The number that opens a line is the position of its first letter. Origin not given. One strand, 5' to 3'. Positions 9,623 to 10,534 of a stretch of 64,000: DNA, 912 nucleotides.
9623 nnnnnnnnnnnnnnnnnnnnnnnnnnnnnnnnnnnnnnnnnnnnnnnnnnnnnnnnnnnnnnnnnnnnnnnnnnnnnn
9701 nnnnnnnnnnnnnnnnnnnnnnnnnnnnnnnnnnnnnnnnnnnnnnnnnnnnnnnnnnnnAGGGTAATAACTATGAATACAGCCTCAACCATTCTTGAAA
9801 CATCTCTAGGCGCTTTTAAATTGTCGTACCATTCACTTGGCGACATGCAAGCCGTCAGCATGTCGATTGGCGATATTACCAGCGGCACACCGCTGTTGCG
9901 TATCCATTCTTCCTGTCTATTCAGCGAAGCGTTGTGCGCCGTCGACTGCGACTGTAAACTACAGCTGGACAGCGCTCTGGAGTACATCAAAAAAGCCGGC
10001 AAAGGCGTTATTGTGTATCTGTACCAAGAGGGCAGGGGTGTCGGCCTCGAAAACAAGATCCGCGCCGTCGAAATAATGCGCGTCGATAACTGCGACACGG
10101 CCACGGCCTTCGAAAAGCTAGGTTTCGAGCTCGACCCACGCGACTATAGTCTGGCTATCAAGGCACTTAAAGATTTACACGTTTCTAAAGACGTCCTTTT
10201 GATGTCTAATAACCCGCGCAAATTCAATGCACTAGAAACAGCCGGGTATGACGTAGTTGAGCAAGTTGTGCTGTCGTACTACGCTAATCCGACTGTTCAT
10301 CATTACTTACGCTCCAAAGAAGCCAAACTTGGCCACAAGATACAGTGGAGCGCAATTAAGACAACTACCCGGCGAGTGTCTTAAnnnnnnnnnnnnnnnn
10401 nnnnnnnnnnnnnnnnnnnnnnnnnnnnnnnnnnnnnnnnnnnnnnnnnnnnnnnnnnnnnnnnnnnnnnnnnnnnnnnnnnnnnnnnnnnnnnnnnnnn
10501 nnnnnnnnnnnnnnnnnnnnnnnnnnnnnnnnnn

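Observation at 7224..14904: Compact enzyme cluster resembling a small biosynthetic gene cluster: divergent SHMT-family enzyme, aminotransferase, stand-alone GTP cyclohydrolase II, ALS-like TPP enzyme, APH/ChoK kinase, HAD phosphatase and PAP2 membrane protein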

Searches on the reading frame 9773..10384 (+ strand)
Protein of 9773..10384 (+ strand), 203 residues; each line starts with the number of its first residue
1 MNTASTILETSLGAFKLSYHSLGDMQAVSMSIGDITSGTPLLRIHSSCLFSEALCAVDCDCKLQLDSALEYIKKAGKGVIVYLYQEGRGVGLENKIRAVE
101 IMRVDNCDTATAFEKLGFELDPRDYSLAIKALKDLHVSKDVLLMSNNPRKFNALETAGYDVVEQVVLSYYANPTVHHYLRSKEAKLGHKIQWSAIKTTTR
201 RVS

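Call 3: search_protein_families(library=pfam, proteins=[window:9773-10384:+], max_evalue=0.01)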
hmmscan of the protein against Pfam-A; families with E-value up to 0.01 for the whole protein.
window:9773-10384:+ (203 aa): 1 family
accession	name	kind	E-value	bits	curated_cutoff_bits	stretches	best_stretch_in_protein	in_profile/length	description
PF00925.25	GTP_cyclohydro2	-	1.1e-38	132.8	23.3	1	5-165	5-164/165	GTP cyclohydrolase II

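Call 4: search_protein_families(library=ncbifam, proteins=[window:9773-10384:+], max_evalue=0.01)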
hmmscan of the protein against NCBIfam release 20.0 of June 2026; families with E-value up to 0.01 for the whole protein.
window:9773-10384:+ (203 aa): 8 families
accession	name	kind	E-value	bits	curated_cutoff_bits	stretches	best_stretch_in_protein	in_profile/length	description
NF001591.0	PRK00393.1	subfamily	2.7e-46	157.5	148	1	8-191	12-195/199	GTP cyclohydrolase II RibA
NF006803.0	PRK09311.1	equivalog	3.3e-46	157.9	569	1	3-196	215-410/417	bifunctional 3,4-dihydroxy-2-butanone-4-phosphate synthase/GTP cyclohydrolase II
TIGR00505.1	ribA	equivalog_domain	5.3e-45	153.3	205.85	1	7-190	7-191/191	GTP cyclohydrolase II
NF006806.0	PRK09319.1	equivalog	1.5e-42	146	764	1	5-195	221-414/561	bifunctional 3,4-dihydroxy-2-butanone-4-phosphate synthase/GTP cyclohydrolase II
NF006805.0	PRK09318.1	equivalog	1.5e-40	139.4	486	1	4-194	196-384/387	bifunctional 3,4-dihydroxy-2-butanone-4-phosphate synthase/GTP cyclohydrolase II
NF006456.0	PRK08815.1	equivalog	1.5e-37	129.8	464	1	28-198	206-373/376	GTP cyclohydrolase II RibA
NF010626.1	PRK14019.1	equivalog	6.8e-10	38.4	513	1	6-163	211-359/364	bifunctional 3,4-dihydroxy-2-butanone-4-phosphate synthase/GTP cyclohydrolase II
NF005536.0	PRK07198.1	equivalog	8.3e-06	24.9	403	1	42-167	242-376/419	GTP cyclohydrolase II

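Call 31: search_solved_structures(query=window:9773-10384:+, max_evalue=1e-10)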
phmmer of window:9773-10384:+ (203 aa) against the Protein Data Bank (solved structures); distinct sequences matched with E-value up to 1e-10: 3.
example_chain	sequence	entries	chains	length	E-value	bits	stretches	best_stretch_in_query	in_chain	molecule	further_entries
2bz0_A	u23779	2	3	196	3.8e-36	127.7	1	26-190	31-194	GTP CYCLOHYDROLASE II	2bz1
4rl4_A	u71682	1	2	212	2.3e-27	99.1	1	37-189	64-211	GTP cyclohydrolase-2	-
4i14_A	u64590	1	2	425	4.8e-27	98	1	18-190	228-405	Riboflavin biosynthesis protein RibBA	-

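Call 41: find_homologous_proteins(query=window:9773-10384:+, max_evalue=1e-25)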
Query window:9773-10384:+ (203 aa): 219 proteins with E <= 1e-25 among 326 candidates; the best 120 are listed.
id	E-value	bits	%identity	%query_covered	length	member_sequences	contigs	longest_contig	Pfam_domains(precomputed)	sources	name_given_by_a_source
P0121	3.9e-129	446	100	100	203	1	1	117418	PF00925.26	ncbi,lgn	-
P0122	1.8e-90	320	73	97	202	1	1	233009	PF00925.26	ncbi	ncbi:MAG TPA: GTP cyclohydrolase II RibA [Candidatus Saccharimonadales bacterium]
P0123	2.3e-88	313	70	97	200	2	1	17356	PF00925.26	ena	-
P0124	1.1e-87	311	70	99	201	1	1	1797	PF00925.26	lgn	-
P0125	4.6e-86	305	69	98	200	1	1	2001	PF00925.26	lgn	-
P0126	1.4e-76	274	63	95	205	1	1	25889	PF00925.26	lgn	-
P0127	1.5e-74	268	61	96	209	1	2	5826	PF00925.26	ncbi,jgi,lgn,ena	-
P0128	1.1e-72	262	59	97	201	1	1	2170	PF00925.26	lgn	-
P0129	3.3e-69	250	61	95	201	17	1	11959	PF00925.26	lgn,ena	-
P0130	3.9e-69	250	59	97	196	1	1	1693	PF00925.26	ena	-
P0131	6.4e-62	227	58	93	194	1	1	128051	PF00925.26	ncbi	ncbi:GTP cyclohydrolase II RibA [Bacillus cereus]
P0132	1.7e-61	225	56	93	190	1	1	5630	PF00925.26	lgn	-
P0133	4.1e-61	224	52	96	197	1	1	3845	PF00925.26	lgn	-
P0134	9.7e-61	223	55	94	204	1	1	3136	PF00925.26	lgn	-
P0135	1.1e-60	222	55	96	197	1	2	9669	PF00925.26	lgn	-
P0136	1.2e-60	222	55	97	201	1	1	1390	PF00925.26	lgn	-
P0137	6.6e-59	217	53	88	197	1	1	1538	PF00925.26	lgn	-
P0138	5.8e-58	214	53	95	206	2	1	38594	PF00925.26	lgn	-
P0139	1.0e-57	213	52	94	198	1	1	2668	PF00925.26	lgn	-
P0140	1.6e-57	212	57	93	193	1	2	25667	PF00925.26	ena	-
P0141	2.8e-57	211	52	94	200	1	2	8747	PF00925.26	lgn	-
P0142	1.0e-56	210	51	96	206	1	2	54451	PF00925.26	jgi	jgi:GTP cyclohydrolase II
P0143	3.5e-56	208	53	94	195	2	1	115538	PF00925.26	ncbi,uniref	ncbi:GTP cyclohydrolase II [Paenibacillus sp. 22594]|uniref:GTP cyclohydrolase II n=1 Tax=Paenibacil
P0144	4.4e-56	207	52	94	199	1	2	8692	PF00925.26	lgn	-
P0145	5.5e-56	207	51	97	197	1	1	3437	PF00925.26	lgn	-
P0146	6.6e-56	207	52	93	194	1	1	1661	PF00925.26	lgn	-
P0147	7.7e-56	207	52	95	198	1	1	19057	PF00925.26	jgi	jgi:GTP cyclohydrolase II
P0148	9.2e-56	206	52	92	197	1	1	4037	PF00925.26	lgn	-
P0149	1.4e-55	206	53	94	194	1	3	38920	PF00925.26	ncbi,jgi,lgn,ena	ncbi:MAG: GTP cyclohydrolase II [bacterium]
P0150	1.5e-55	206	52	93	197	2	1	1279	PF00925.26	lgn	-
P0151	3.5e-55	205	51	96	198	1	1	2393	PF00925.26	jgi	jgi:3,4-dihydroxy 2-butanone 4-phosphate synthase/GTP cyclohydrolase II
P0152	4.9e-55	204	50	93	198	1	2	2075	PF00925.26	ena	-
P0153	5.3e-55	204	50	94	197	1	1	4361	PF00925.26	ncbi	-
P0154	3.2e-54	201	52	96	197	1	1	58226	PF00925.26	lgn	-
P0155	6.9e-54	200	49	95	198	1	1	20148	PF00925.26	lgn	-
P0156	8.6e-54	200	51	97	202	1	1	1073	PF00925.26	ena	-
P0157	9.8e-54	200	52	95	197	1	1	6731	PF00925.26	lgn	-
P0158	1.4e-53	199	49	93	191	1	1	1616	PF00925.26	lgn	-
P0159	2.2e-53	199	49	94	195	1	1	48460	PF00925.26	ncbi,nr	ncbi:MAG: GTP cyclohydrolase II RibA [Patescibacteria group bacterium]|nr:GTP cyclohydrolase II RibA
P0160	2.3e-53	199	50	94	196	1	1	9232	PF00925.26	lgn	-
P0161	4.4e-53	198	50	94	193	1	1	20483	PF00925.26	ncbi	-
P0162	4.7e-53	198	54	92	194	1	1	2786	PF00925.26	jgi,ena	-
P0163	1.2e-52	196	51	94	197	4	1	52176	PF00925.26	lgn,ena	-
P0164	1.9e-52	196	51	94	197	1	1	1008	PF00925.26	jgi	jgi:GTP cyclohydrolase II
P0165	6.9e-52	194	51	94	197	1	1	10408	PF00925.26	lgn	-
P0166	1.5e-51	193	54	93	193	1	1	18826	PF00925.26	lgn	-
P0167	3.5e-51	191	47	99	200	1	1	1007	PF00925.26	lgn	-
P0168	2.0e-50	189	51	92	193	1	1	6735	PF00925.26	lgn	-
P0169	3.4e-49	185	47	97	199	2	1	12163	PF00925.26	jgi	jgi:3,4-dihydroxy 2-butanone 4-phosphate synthase/GTP cyclohydrolase II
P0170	7.4e-49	184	50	94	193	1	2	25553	PF00925.26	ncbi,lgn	-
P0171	9.6e-49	184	50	92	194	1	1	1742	PF00925.26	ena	-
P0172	1.1e-48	183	46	99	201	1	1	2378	PF00925.26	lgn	-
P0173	1.6e-48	183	49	93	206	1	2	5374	PF00925.26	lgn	-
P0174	2.1e-48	182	47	96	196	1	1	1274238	PF00925.26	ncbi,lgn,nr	ncbi:hypothetical protein IPM62_04840 [Candidatus Woesebacteria bacterium]|nr:MAG: hypothetical prot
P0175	2.2e-48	182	49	92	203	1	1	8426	PF00925.26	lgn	-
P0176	4.9e-47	178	48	98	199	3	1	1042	PF00925.26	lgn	-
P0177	5.9e-47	178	48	93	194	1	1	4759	PF00925.26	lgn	-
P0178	6.7e-47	178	49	89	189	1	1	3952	PF00925.26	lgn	-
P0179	1.1e-46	177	44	93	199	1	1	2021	PF00925.26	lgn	-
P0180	1.3e-46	177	46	93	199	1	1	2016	PF00925.26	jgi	jgi:3,4-dihydroxy 2-butanone 4-phosphate synthase / GTP cyclohydrolase II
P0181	1.4e-46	176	48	93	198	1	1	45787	PF00925.26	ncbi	-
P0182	3.3e-46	175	50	93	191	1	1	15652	PF00925.26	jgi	jgi:GTP cyclohydrolase II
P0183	1.0e-45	174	52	80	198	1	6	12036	PF00925.26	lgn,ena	-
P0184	2.7e-45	172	49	93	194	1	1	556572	PF00925.26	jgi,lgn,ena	-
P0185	5.4e-45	171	50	80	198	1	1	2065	PF00925.26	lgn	-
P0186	1.5e-44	170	50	80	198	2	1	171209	PF00925.26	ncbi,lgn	-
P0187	4.5e-44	168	47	93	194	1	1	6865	PF00925.26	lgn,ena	-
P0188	5.3e-44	168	46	91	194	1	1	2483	PF00925.26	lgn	-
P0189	1.3e-43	167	45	98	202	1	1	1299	PF00925.26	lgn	-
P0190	3.7e-43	165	45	93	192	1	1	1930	PF00925.26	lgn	-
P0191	9.2e-43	164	53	73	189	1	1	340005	PF00925.26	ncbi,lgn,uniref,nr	ncbi:GTP cyclohydrolase II RibA [Pseudomonas pseudonitroreducens]|uniref:GTP cyclohydrolase II RibA 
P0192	1.5e-42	163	45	89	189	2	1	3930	PF00925.26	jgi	-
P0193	2.2e-42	163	47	91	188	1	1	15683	PF00925.26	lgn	-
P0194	2.7e-42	163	45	96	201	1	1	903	PF00925.26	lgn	-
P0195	3.0e-42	162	45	96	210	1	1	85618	PF00925.26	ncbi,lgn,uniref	ncbi:GTP cyclohydrolase II RibA [Kitasatospora sp. NPDC085895]|uniref:GTP cyclohydrolase II RibA n=1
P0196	5.7e-42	161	44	92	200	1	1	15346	PF00925.26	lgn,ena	-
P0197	9.2e-42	161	48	85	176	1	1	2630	PF00925.26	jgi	jgi:GTP cyclohydrolase II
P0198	8.8e-41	158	46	88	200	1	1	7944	PF00925.26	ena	-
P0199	1.6e-39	154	47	80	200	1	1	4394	PF00925.26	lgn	-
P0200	7.2e-39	151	48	91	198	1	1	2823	PF00925.26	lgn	-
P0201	1.4e-38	150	44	93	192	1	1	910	PF00925.26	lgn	-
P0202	3.4e-38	149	46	91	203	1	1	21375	PF00925.26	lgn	-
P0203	1.0e-37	148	52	73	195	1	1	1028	PF00925.26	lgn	-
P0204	1.3e-37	147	41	98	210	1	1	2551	PF00925.26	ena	-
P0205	1.5e-37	147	45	89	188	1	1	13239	PF00925.26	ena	-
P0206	1.5e-37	147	44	95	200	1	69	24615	PF00925.26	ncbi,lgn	-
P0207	1.5e-37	147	44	95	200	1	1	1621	PF00925.26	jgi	-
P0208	1.7e-37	147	51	74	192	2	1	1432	PF00925.26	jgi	-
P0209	6.7e-37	145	49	74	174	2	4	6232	PF00925.26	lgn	-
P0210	7.3e-37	145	50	74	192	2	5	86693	PF00925.26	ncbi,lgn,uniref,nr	ncbi:GTP cyclohydrolase II RibA [Piscinibacter defluvii]|uniref:GTP cyclohydrolase II RibA n=1 Tax=P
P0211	8.2e-37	145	51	73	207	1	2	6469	PF00925.26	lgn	-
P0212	1.0e-36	144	52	73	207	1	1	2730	PF00925.26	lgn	-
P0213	1.3e-36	144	43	94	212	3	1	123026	PF00925.26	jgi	-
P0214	1.5e-36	144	53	73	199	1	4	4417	PF00925.26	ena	-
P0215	2.1e-36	143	44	95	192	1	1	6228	PF00925.26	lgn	-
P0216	2.2e-36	143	45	91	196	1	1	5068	PF00925.26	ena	-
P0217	2.8e-36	143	45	91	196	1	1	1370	PF00925.26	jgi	-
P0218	2.9e-36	143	51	73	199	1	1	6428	PF00925.26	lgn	-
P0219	3.1e-36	143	45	93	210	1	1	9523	PF00925.26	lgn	-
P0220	3.7e-36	143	52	73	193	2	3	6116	PF00925.26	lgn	-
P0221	3.9e-36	142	50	73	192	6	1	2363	PF00925.26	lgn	-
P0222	4.1e-36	142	45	93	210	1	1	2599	PF00925.26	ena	-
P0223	5.4e-36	142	44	91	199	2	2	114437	PF00925.26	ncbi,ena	ncbi:MAG: GTP cyclohydrolase II [Pseudomonas sp.]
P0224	5.9e-36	142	44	93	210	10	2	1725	PF00925.26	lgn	-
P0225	8.1e-36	141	44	95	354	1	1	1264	PF00925.26,PF08719.18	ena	-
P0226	1.3e-35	141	44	91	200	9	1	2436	PF00925.26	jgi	-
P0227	1.3e-35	141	52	73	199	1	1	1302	PF00925.26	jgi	jgi:3,4-dihydroxy 2-butanone 4-phosphate synthase / GTP cyclohydrolase II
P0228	1.8e-35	140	51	73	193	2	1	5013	PF00925.26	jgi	-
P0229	2.2e-35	140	43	93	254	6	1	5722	PF00925.26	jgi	jgi:GTP cyclohydrolase II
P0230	2.5e-35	140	44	91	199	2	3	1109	PF00925.26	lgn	-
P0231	2.7e-35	140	46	91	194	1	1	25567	PF00925.26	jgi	jgi:GTP cyclohydrolase II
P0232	2.9e-35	140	47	75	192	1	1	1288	PF00925.26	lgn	-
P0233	3.0e-35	140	45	94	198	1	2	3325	PF00925.26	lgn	-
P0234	5.6e-35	139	48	73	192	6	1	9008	PF00925.26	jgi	-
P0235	5.6e-35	139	43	92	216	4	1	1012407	PF00925.26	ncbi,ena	-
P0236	5.9e-35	139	50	74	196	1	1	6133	PF00925.26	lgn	-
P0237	6.0e-35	139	50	73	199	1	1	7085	PF00925.26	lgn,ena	-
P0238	7.7e-35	138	45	91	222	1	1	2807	PF00925.26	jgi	jgi:3,4-dihydroxy 2-butanone 4-phosphate synthase/GTP cyclohydrolase II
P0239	8.7e-35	138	43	92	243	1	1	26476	PF00925.26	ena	-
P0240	1.5e-34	137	45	83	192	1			PF00925.26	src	-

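Call 48: find_encoding_contigs(protein=P0131, flank=10000, max_places=1)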
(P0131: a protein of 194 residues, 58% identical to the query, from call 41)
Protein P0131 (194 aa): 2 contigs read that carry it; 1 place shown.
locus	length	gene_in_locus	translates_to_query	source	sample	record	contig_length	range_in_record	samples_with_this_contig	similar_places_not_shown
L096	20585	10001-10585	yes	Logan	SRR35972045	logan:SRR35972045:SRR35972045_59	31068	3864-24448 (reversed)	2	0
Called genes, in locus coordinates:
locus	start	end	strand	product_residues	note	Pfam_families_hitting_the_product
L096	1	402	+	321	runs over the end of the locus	-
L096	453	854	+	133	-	-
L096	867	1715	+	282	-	PF00899:ThiF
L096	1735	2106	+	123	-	-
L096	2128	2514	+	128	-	PF01909:NTP_transf_2, PF18765:Polbeta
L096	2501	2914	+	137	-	PF05168:HEPN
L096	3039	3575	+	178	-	-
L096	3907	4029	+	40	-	-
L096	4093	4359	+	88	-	-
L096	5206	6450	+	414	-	PF00464:SHMT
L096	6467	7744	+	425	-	PF00155:Aminotran_1_2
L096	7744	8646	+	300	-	PF00702:Hydrolase, PF13419:HAD_2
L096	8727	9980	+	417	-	PF01663:Phosphodiest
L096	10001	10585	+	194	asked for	PF00925:GTP_cyclohydro2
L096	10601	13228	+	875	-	PF00749:tRNA-synt_1c, PF19269:Anticodon_2 (weak), PF05201:GlutR_N, PF01488:Shikimate_DH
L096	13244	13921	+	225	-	-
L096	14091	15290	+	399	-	PF01071:GARS_A (weak), PF02655:ATP-grasp_3, PF07478:Dala_Dala_lig_C, PF13535:ATP-grasp_4, PF18603:LAL_C2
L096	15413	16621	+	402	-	PF01071:GARS_A (weak), PF02655:ATP-grasp_3, PF02786:CPSase_L_D2 (weak), PF13535:ATP-grasp_4, PF18603:LAL_C2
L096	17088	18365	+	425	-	PF07690:MFS_1, PF00083:Sugar_tr, PF07690:MFS_1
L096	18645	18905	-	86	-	-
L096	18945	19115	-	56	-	-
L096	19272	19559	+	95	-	-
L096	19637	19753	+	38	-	-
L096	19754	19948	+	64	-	-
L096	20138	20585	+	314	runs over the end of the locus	-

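Call 49: find_encoding_contigs(protein=P0195, flank=10000, max_places=1)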
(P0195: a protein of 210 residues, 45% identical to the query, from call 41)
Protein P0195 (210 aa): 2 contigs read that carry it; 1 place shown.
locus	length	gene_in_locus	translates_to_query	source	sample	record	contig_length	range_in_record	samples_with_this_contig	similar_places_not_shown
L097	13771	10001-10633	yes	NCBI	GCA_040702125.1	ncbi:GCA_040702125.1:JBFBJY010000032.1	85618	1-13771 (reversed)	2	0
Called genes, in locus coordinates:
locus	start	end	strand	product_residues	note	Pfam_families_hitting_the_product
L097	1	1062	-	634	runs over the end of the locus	PF02254:TrkA_N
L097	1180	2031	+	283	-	PF00892:EamA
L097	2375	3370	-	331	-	PF00196:GerE, PF13384:HTH_23 (weak)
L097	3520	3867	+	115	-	-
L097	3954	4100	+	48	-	-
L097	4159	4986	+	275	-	PF02668:TauD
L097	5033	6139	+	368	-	PF07478:Dala_Dala_lig_C (faint), PF13535:ATP-grasp_4 (weak)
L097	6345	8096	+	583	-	PF02543:Carbam_trans_N, PF00814:TsaD (faint), PF16861:Carbam_trans_C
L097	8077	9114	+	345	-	PF13472:Lipase_GDSL_2 (faint)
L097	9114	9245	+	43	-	-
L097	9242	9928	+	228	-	PF00702:Hydrolase, PF12710:HAD, PF13419:HAD_2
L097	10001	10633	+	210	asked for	PF00925:GTP_cyclohydro2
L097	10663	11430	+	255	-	PF01887:SAM_HAT_N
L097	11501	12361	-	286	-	PF12146:Hydrolase_4 (weak), PF00561:Abhydrolase_1, PF12697:Abhydrolase_6, PF03096:Ndr (faint)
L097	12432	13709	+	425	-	PF00668:Condensation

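Call 50: find_encoding_contigs(protein=P0122, flank=10000, max_places=1)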
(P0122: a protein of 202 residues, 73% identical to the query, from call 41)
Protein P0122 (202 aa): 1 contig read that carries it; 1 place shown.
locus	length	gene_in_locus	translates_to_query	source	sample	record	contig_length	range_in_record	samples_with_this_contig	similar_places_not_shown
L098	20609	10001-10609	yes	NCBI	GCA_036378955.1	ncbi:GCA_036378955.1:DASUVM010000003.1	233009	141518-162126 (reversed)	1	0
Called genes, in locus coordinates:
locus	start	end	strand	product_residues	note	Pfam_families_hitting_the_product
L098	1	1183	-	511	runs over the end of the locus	PF01381:HTH_3, PF13560:HTH_31, PF00275:EPSP_synthase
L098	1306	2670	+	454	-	PF00464:SHMT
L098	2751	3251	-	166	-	-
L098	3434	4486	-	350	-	PF01565:FAD_binding_4, PF02873:MurB_C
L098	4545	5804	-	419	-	PF04542:Sigma70_r2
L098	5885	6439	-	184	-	PF02525:Flavodoxin_2, PF03358:FMN_red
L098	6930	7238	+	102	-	PF00697:PRAI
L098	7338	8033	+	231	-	PF02698:DUF218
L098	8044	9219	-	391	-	-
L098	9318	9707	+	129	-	PF11964:SpoIIAA-like (weak)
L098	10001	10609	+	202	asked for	PF00925:GTP_cyclohydro2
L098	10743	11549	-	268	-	-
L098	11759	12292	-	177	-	-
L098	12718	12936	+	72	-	-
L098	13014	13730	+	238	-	PF24038:DUF7347 (weak)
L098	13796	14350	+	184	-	-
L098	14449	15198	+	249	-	PF13489:Methyltransf_23, PF01209:Ubie_methyltran, PF07021:MetW (faint), PF13847:Methyltransf_31, PF08241:Methyltransf_11, PF08242:Methyltransf_12, PF13649:Methyltransf_25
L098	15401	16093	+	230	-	PF03009:GDPD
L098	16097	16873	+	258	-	PF01048:PNP_UDP_1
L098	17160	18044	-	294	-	-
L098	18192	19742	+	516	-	PF01510:Amidase_2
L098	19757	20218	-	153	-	PF00293:NUDIX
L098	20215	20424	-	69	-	-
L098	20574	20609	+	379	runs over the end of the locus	PF07687:M20_dimer (faint), PF04389:Peptidase_M28 (weak), PF01546:Peptidase_M20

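Call 89: search_dna_similar(query=L096:6467-7744:+, collection=plasmids, mode=protein, max_evalue=1e-30, max_rows=20)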
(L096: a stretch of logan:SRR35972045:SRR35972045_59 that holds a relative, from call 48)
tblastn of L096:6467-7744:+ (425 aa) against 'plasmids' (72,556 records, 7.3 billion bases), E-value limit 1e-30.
No match.
